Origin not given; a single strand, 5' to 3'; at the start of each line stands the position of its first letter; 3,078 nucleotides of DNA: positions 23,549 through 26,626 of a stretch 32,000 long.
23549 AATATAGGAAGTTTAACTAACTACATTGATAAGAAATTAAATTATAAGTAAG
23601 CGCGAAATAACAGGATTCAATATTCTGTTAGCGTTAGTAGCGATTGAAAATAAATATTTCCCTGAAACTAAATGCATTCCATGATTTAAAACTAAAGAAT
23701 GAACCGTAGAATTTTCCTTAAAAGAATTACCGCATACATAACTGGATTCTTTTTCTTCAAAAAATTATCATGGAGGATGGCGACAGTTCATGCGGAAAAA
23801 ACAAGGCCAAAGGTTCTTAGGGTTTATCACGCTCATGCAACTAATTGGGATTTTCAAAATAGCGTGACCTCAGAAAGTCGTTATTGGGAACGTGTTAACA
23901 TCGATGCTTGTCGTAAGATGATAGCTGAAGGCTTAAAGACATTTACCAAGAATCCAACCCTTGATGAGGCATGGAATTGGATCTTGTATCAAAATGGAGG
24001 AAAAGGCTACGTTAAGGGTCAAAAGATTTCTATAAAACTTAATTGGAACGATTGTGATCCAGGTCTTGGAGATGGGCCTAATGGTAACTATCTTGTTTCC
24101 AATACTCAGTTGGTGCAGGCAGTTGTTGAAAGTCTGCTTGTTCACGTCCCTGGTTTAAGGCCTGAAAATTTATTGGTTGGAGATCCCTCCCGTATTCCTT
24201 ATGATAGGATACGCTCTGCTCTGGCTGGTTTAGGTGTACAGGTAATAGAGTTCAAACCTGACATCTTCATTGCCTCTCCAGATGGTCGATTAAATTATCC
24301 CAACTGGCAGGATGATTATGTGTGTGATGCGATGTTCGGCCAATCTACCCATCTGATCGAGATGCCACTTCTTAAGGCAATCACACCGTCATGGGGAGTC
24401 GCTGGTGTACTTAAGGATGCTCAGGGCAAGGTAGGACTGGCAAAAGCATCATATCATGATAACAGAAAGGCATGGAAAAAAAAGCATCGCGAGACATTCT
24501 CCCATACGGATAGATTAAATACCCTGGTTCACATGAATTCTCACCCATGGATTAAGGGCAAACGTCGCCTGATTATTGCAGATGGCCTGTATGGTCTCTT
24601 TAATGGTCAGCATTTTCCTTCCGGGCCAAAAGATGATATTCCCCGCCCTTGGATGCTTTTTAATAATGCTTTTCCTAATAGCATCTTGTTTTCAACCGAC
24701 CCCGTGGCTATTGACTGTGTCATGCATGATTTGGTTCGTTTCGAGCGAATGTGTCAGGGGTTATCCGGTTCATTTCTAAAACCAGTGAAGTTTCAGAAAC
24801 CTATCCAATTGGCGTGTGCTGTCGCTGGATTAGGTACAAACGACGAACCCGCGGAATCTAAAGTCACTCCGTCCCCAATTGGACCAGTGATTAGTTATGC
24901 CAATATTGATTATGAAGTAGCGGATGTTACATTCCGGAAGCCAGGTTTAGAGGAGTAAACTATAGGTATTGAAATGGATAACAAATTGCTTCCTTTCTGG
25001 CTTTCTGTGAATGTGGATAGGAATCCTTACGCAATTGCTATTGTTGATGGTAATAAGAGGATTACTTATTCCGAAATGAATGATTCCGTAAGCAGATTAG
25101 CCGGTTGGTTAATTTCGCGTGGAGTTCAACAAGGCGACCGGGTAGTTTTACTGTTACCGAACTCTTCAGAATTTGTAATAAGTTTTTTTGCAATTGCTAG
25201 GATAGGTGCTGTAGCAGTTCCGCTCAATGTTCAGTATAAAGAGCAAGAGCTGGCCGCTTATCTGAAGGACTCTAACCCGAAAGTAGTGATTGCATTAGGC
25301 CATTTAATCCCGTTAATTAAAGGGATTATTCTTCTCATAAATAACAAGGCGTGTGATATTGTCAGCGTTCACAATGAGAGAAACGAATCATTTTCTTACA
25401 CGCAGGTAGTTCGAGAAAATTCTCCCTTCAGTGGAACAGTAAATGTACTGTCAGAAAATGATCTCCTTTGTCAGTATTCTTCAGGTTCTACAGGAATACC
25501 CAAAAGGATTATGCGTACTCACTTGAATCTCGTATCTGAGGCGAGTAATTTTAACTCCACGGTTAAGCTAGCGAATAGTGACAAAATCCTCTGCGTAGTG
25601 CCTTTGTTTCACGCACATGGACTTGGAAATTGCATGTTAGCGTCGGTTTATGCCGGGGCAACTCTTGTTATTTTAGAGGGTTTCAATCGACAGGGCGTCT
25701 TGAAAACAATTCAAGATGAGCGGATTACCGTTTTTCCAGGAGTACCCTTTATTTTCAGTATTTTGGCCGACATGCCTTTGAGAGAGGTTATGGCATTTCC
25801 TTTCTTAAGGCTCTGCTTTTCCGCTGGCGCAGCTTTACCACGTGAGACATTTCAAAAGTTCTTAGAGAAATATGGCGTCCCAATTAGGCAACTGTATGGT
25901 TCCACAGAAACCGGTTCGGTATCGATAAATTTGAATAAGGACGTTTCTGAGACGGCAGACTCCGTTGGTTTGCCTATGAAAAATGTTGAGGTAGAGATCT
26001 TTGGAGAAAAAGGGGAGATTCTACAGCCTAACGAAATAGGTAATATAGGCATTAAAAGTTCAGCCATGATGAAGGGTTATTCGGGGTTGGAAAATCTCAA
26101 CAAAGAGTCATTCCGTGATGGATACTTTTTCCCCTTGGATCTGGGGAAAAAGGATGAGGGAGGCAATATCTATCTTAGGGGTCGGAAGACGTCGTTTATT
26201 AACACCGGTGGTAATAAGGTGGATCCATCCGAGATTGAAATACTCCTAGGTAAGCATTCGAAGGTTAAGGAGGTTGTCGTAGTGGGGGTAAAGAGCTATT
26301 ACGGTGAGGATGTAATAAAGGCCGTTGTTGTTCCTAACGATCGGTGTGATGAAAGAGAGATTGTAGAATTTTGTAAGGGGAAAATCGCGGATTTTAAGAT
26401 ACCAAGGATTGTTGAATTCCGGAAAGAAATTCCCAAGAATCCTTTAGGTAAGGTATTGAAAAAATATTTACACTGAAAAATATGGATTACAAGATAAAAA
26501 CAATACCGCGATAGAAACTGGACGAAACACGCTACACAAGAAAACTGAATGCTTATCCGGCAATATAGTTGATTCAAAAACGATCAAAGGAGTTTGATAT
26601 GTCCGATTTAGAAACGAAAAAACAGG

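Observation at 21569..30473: Orphan carrier-protein operon: chorismate-lyase-like protein, ACP, adenylase, O-methyltransferase, two B12-radical SAM enzymes and a Tat-signal DUF362 protein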

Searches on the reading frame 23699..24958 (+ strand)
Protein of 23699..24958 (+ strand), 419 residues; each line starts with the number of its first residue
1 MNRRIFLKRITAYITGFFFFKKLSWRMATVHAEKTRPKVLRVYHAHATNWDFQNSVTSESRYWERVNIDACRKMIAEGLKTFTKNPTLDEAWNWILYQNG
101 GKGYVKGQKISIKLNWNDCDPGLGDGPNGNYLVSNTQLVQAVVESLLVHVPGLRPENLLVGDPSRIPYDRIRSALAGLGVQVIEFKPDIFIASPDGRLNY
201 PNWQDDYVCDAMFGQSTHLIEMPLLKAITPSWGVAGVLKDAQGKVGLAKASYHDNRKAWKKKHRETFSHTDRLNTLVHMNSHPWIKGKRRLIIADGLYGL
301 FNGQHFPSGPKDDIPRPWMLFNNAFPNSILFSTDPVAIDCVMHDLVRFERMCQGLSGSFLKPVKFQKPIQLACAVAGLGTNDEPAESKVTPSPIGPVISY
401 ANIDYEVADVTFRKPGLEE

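Call 3: search_protein_families(library=pfam, proteins=[window:23699-24958:+], max_evalue=0.01)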
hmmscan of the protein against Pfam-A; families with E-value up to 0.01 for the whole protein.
window:23699-24958:+ (419 aa): 1 family
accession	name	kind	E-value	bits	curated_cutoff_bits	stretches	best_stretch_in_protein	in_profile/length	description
PF04015.17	DUF362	-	8.9e-06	26.3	24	1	124-342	8-198/200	Domain of unknown function (DUF362)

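Call 4: search_protein_families(library=ncbifam, proteins=[window:23699-24958:+], max_evalue=0.01)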
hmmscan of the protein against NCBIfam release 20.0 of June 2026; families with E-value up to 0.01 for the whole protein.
window:23699-24958:+ (419 aa): 0 families

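Call 32: find_homologous_proteins(query=window:23699-24958:+, max_evalue=0.00001)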
Query window:23699-24958:+ (419 aa): 64 proteins with E <= 0.00001 among 5979 candidates.
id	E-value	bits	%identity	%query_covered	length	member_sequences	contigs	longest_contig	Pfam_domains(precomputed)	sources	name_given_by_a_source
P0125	1.4e-275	932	100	94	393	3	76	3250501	PF04015.18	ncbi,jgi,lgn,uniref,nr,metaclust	ncbi:MAG: hypothetical protein BROFUL_02376 [Candidatus Brocadia fulgida]|jgi:hypothetical protein|u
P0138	1.9e-218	744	76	98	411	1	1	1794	PF04015.18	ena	-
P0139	3.9e-217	739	75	100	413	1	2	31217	-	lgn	-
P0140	1.2e-215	734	74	100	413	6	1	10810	-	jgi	jgi:hypothetical protein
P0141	1.8e-212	724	74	100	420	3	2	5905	-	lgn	-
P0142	2.3e-206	704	71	98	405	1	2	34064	-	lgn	-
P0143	8.7e-201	685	70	98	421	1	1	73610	-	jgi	jgi:hypothetical protein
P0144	9.1e-198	675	69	99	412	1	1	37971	PF04015.18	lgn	-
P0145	2.8e-195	667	69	97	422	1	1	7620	PF04015.18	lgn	-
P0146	6.6e-187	640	66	100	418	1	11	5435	-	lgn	-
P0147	1.0e-134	468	56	91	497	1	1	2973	-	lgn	-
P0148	2.2e-22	98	28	83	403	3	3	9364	PF04015.18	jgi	jgi:hypothetical protein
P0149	8.3e-21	92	27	91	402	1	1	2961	PF04015.18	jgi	-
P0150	1.6e-20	91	29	89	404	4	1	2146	PF04015.18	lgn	-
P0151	4.2e-20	90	30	75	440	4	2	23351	PF04015.18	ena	-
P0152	1.5e-19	88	30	89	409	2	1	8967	PF04015.18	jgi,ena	-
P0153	1.7e-19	88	30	82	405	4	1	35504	PF04015.18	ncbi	-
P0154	2.3e-19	88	28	92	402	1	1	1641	PF04015.18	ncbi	-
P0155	3.2e-19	87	31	83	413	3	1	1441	PF04015.18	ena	-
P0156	4.1e-19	87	29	86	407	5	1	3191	PF04015.18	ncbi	-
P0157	6.1e-19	86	29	98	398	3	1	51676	PF04015.18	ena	-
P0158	9.6e-19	85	30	78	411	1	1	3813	PF04015.18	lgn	-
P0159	1.0e-18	85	31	77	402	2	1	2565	PF04015.18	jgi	jgi:uncharacterized protein (DUF362 family)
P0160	2.3e-18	84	29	82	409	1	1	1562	PF04015.18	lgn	-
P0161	2.7e-18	84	29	80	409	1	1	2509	PF04015.18,PF10518.15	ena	-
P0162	3.7e-18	84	31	74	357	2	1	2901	PF04015.18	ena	-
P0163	4.2e-18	83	27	84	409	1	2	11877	PF04015.18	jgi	jgi:uncharacterized protein (DUF362 family)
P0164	5.6e-18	83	28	86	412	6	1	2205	PF04015.18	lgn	-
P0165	5.8e-18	83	29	75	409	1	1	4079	PF04015.18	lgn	-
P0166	7.4e-18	83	29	82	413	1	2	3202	PF04015.18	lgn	-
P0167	8.5e-18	82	30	84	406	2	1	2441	PF04015.18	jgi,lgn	jgi:hypothetical protein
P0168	1.1e-17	82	28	87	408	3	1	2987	PF04015.18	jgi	-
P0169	1.7e-17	81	28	91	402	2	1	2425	PF04015.18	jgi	-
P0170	2.5e-17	81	31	75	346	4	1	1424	PF04015.18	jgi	jgi:hypothetical protein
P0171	3.9e-17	80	29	77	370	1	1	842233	PF04015.18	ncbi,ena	-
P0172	6.8e-17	79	27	83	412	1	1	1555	PF04015.18,PF10518.15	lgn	-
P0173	1.5e-16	78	26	89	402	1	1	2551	PF04015.18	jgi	jgi:hypothetical protein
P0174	1.7e-16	78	29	75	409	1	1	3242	PF04015.18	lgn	-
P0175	2.9e-16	77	29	97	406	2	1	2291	PF04015.18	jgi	jgi:uncharacterized protein (DUF362 family)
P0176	3.3e-16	77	28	74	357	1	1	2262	PF04015.18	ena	-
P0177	5.3e-16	76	29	77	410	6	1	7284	PF04015.18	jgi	jgi:hypothetical protein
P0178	9.3e-16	76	29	84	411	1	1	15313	PF04015.18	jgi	jgi:hypothetical protein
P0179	1.4e-15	75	28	75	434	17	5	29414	PF04015.18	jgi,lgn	-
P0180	1.5e-15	75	28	84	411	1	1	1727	PF04015.18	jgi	jgi:hypothetical protein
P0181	2.5e-15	74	28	77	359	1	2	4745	PF04015.18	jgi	jgi:hypothetical protein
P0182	2.6e-15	74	29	77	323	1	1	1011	PF04015.18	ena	-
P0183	3.1e-15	74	28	76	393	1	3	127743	PF04015.18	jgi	jgi:hypothetical protein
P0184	5.1e-15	73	27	86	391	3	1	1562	PF04015.18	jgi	-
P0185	6.9e-15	73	27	82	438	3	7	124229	PF04015.18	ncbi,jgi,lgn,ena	jgi:hypothetical protein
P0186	1.8e-14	71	27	76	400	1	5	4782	PF04015.18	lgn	-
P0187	2.2e-14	71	30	78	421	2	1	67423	PF04015.18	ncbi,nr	ncbi:MAG: DUF362 domain-containing protein [Anaerolineae bacterium]|nr:DUF362 domain-containing prot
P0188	8.3e-14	69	30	87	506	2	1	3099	PF04015.18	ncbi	ncbi:MAG TPA: DUF362 domain-containing protein, partial [Anaerolineae bacterium]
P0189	1.2e-13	69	30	76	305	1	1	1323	PF04015.18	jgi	jgi:uncharacterized protein (DUF362 family)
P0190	1.4e-13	68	27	83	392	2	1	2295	PF04015.18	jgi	jgi:uncharacterized protein (DUF362 family)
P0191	1.6e-13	68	28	75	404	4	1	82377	PF04015.18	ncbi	-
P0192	2.2e-13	68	30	82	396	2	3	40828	PF04015.18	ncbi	ncbi:MAG: DUF362 domain-containing protein [Planctomycetota bacterium]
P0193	5.5e-13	67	26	74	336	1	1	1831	PF04015.18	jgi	jgi:hypothetical protein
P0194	6.7e-13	66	26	84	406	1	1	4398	PF04015.18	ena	-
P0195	1.8e-12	65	27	82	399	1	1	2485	PF04015.18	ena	-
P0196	3.9e-12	64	25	83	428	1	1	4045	PF04015.18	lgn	-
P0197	6.8e-12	63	30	79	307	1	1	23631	PF04015.18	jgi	jgi:hypothetical protein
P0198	7.0e-10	56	28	82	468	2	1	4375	PF04015.18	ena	-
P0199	4.0e-9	54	25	78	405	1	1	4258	PF04015.18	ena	-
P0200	1.8e-8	52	26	91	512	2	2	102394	PF04015.18,PF13860.13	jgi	jgi:uncharacterized protein (DUF362 family)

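Call 41: predict_structure(alignment_id=A1)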
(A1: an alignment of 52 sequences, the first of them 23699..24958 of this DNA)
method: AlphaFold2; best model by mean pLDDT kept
length: 419 residues; sequences in the alignment: 52
mean_pLDDT: 83.2   pTM: 0.85
mean pLDDT of the five models: 83.2, 83.0, 83.0, 80.2, 79.9
residues with pLDDT >= 90: 202; 70-90: 131; 50-70: 63; < 50: 23
segments of 3 or more residues with pLDDT < 50: 21-33, 306-308, 417-419
pLDDT, mean of each block of 10 residues (from residue 1): 75 57 44 74 95 70 91 98 98 95 97 83 61 89 99 98 88 94 90 90 87 95 80 64 81 86 80 87 93 93 56 78 94 95 89 69 72 91 77 88 95 57
secondary structure, 60 per line:
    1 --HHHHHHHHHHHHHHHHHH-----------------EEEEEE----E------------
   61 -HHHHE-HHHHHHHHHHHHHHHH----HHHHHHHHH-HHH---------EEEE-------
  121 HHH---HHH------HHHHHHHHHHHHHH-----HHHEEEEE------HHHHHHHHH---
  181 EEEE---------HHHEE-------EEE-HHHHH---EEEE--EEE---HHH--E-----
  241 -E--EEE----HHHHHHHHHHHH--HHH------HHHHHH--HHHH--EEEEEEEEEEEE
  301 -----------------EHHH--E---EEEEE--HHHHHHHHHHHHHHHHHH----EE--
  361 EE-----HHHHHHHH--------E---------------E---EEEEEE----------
elements in order: H3-20 E38-43 H62-65 H68-83 H88-96 E110-113 H136-149 E158-162 H169-177 E181-184 E206-208 H210-214 E218-221 E224-226 E245-247 H252-263 H275-280 H283-286 E289-300 E328-332 H335-352 H368-375 E404-409

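Call 45: fold_search(model_id=the predicted structure, library=pdb)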
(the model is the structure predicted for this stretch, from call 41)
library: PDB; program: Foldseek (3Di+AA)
matches with E <= 10: 607; with E <= 0.001: 1
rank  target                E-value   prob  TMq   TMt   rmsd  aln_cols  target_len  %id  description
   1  9q3k_A                4.5e-04  1.00  0.32  0.29   6.2       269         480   12  Structure of LarA-like nickel-pincer nucleotide cofactor-utilizing enzyme with a single catalytic histidine residue fr (released 2025-09-24)
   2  4nar                  2.2e-03  0.92  0.30  0.30   7.8       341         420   10  Crystal Structure of the Q9WYS3 protein from Thermotoga maritima. Northeast Structural Genomics Consortium Target VR152 (released 2013-11-06)
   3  3m4n                  2.7e-02  0.72  0.17  0.20   5.5       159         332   12  Crystal structure of N-acetyl-L-ornithine transcarbamylase K302A mutant complexed with PALAO (released 2010-07-28)
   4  7d46_C                2.9e-02  0.30  0.15  0.19  13.1       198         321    8  eIF2B apo (released 2020-12-09)
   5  7kmf_D                3.5e-02  0.60  0.15  0.20   7.0       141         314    7  Sugar phosphate activation of the stress sensor eIF2B (released 2021-07-14)
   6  5dbo_D                4.7e-02  0.28  0.14  0.18   7.0       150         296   12  Crystal structure of the tetrameric eIF2B-beta2-delta2 complex from C. thermophilum (released 2015-10-07)
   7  5g1n_A                5.7e-02  0.44  0.15  0.20   6.7       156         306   16  Aspartate transcarbamoylase domain of human CAD bound to PALA (released 2016-06-22)
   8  9vbh_A                5.7e-02  0.16  0.12  0.12  11.4       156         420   15  Cryo-EM structure of human PLD3 bound to ssDNA (poly(T)) (released 2025-12-24)
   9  5g1o_B                8.2e-02  0.41  0.15  0.20   6.9       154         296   15  Aspartate transcarbamoylase domain of human CAD in apo form (released 2016-06-22)
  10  6rqa_A                9.8e-02  0.33  0.13  0.17   7.8       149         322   13  Crystal structure of the iminosuccinate reductase of Paracoccus denitrificans in complex with NAD+ (released 2019-08-14)
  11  2ef4                  1.1e-01  0.38  0.16  0.22   9.0       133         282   12  Crystal structure of the arginase from thermus thermophilus (released 2007-04-14)
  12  3b1c_A                1.1e-01  0.06  0.14  0.15  14.1       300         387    8  Crystal structure of betaC-S lyase from Streptococcus anginosus: Internal aldimine form (released 2012-06-27)
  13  2x5f_A                1.1e-01  0.05  0.13  0.13  19.3       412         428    9  Crystal structure of the methicillin-resistant Staphylococcus aureus Sar2028, an aspartate_tyrosine_phenylalanine pyri (released 2010-07-21)
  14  4zem_B                1.2e-01  0.38  0.13  0.17   6.2       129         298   10  Crystal structure of eIF2B beta from Chaetomium thermophilum (released 2015-09-30)
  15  8v05_A                1.2e-01  0.12  0.12  0.12  11.8       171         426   15  Crystal structure of mouse PLD3 (released 2024-03-13)
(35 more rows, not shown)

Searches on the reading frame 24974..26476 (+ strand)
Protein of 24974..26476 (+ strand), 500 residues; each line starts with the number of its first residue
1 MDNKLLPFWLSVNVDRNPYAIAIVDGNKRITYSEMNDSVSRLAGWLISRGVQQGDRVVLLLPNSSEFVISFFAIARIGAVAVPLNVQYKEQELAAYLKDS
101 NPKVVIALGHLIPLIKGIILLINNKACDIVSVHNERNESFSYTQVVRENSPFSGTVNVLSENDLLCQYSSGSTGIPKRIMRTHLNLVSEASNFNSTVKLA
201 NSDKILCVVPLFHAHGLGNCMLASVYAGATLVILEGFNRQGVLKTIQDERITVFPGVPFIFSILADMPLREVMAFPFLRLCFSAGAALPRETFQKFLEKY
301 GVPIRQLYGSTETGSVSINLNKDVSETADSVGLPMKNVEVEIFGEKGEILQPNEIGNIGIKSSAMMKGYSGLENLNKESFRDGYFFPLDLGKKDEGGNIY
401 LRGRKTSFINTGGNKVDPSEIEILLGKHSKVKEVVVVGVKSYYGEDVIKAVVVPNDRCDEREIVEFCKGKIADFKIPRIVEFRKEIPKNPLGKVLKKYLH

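Call 3: search_protein_families(library=pfam, proteins=[window:24974-26476:+], max_evalue=0.01)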
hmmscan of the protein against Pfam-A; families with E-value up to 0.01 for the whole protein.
window:24974-26476:+ (500 aa): 2 families
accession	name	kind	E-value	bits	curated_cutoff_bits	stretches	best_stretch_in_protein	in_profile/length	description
PF00501.34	AMP-binding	-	7e-85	285.6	29.9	1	13-369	4-383/384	AMP-binding enzyme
PF13193.12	AMP-binding_C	-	1.7e-12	48.5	24.5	1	420-493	1-76/76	AMP-binding enzyme C-terminal domain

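Call 4: search_protein_families(library=ncbifam, proteins=[window:24974-26476:+], max_evalue=0.01)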
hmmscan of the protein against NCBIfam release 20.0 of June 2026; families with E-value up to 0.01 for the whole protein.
window:24974-26476:+ (500 aa): 109 families (the best 25 are shown)
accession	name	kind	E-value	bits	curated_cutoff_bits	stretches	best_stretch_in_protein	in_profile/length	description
NF004837.0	PRK06187.1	subfamily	5.6e-111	371.4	476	1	10-499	14-518/531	long-chain-fatty-acid--CoA ligase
NF006182.0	PRK08316.1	subfamily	1.2e-87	294.6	663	1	14-499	21-513/523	fatty acyl-CoA synthetase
NF006181.0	PRK08314.1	subfamily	4.4e-86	289.3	705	2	136-499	180-550/563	long-chain-fatty-acid--CoA ligase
NF005702.0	PRK07514.1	subfamily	3.2e-84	283.1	558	1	15-499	16-496/506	malonyl-CoA synthase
NF005801.1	PRK07656.1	equivalog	2.2e-83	280.6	657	1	14-499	11-499/500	FadD3 family acyl-CoA ligase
NF005307.0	PRK06839.1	equivalog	1.6e-82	277.7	748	1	8-499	6-489/496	o-succinylbenzoate--CoA ligase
NF009233.0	PRK12583.1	subfamily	1.2e-81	274.8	832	2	113-497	157-544/558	fatty acid CoA ligase family protein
NF052269.1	Staph_lig_FadD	equivalog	6e-79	265.7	650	1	9-498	5-488/499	long-chain-fatty-acid--CoA ligase FadD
NF005220.0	PRK06710.1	equivalog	2.3e-77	260.4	1116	2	121-499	166-549/563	long-chain-fatty-acid--CoA ligase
NF004114.0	PRK05605.1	equivalog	1.7e-75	254.4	766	2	156-497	216-563/575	long-chain-fatty-acid--CoA ligase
NF002966.0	PRK03640.1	equivalog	3e-75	253.7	556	1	7-499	5-476/483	o-succinylbenzoate--CoA ligase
NF004511.1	PRK05852.1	equivalog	2.3e-70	237.7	650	1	12-493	7-494/505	FadD7 family fatty acid--CoA ligase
NF005463.0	PRK07059.1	subfamily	2.8e-70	237.3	869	2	104-499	147-552/557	long-chain-fatty-acid--CoA ligase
NF004758.0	PRK06087.1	equivalog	4.9e-70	236.5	736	1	6-498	27-530/548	medium-chain fatty-acid--CoA ligase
NF005797.0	PRK07638.1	equivalog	5.7e-70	236.2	518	1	15-497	12-473/487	acyl-CoA synthetase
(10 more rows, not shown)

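Call 14: search_solved_structures(query=window:24974-26476:+, max_evalue=1e-20)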
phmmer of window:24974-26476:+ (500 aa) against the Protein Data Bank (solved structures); distinct sequences matched with E-value up to 1e-20: 138 (the best 60 are shown).
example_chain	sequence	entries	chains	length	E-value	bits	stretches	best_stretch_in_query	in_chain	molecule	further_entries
3r44_A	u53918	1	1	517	7.3e-68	232.9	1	27-499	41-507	fatty acyl CoA synthetase FADD13 (FATTY-ACYL-CoA SYNTHETASE)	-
6qjz_A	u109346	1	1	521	1.7e-64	221.8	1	26-498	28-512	oxalyl CoA-synthetase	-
5ie0_A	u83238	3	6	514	1.7e-64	221.8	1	23-497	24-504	Oxalate--CoA ligase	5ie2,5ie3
8wev_A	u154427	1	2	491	4.1e-62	213.9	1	4-497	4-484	Feruloyl-CoA Synthetase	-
8weu_A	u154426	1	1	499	4.4e-62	213.8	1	4-497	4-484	Fatty-acyl-CoA synthase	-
4fuq_A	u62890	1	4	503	4e-55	190.9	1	18-499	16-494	Malonyl CoA synthetase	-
4fut_A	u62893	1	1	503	2.6e-54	188.2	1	18-499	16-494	Malonyl CoA synthetase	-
4gxr_A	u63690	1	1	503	1.7e-53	185.6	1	18-499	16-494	Malonyl CoA synthetase, Benzoate-CoA ligase Chimeric protein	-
4gxq_A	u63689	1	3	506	4.7e-53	184.1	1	18-499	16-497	Malonyl CoA synthetase, Benzoate-CoA ligase Chimeric protein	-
5bsw_A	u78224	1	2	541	7.3e-53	183.4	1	25-499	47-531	4-coumarate--CoA ligase 2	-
5u95_A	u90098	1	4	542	1.2e-52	182.7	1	25-499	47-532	4-coumarate--CoA ligase 2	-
5bsm_A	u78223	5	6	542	2.3e-52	181.8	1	25-499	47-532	4-coumarate--CoA ligase 2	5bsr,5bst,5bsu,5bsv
8aff_A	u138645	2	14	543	5e-52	180.7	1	161-497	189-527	Oxalate--CoA ligase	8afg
3a9u_A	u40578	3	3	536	7.4e-52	180.1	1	26-499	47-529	4-coumarate--CoA ligase | 4-coumarate:CoA ligase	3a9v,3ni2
8r2q_A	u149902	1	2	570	8.8e-52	179.9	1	27-499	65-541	Probable fatty-acid-CoA ligase FadD5 (Fatty-acid-CoA synthetase) (Fatty-acid-CoA synthase)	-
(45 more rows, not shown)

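Call 91: search_solved_structures(query=A3, max_evalue=1e-30)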
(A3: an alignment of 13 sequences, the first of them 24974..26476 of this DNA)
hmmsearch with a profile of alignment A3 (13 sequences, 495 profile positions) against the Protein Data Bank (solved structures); distinct sequences matched with E-value up to 1e-30: 175 (the best 60 are shown).
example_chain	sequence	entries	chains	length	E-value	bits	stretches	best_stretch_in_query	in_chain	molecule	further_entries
3r44_A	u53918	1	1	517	2.6e-94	319.7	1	5-494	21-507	fatty acyl CoA synthetase FADD13 (FATTY-ACYL-CoA SYNTHETASE)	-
5ie0_A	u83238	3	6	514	1.6e-91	310.5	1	3-492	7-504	Oxalate--CoA ligase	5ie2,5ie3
6qjz_A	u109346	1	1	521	1e-90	307.9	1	3-492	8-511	oxalyl CoA-synthetase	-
6mfy_A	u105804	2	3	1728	3.1e-89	303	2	2-494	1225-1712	Linear gramicidin synthase subunit A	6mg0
6mfz_A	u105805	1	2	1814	3.8e-89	302.7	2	2-494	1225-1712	Linear gramicidin synthase subunit A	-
9be3_A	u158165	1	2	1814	3.8e-89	302.7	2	2-494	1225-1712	Linear gramicidin synthase subunit A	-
9be4_A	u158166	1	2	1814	3.8e-89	302.7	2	2-494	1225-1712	Linear gramicidin synthase subunit A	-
9meh_A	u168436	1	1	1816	3.9e-89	302.7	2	2-494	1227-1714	Linear gramicidin synthase subunit A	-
5bsw_A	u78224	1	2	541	7.4e-89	301.7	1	9-494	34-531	4-coumarate--CoA ligase 2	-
5u95_A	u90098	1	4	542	4.4e-88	299.2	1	9-494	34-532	4-coumarate--CoA ligase 2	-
5bsm_A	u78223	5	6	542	4.7e-88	299.1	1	9-494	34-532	4-coumarate--CoA ligase 2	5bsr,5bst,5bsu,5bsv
3a9u_A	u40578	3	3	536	5.1e-87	295.7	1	4-494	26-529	4-coumarate--CoA ligase | 4-coumarate:CoA ligase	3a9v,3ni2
8wev_A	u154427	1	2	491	6.9e-87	295.2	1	8-492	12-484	Feruloyl-CoA Synthetase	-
8weu_A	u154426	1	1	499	7.3e-87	295.1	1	8-492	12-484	Fatty-acyl-CoA synthase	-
3tsy_A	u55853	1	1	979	4.5e-85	289.2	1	4-494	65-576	Fusion Protein 4-coumarate--CoA ligase 1, Resveratrol synthase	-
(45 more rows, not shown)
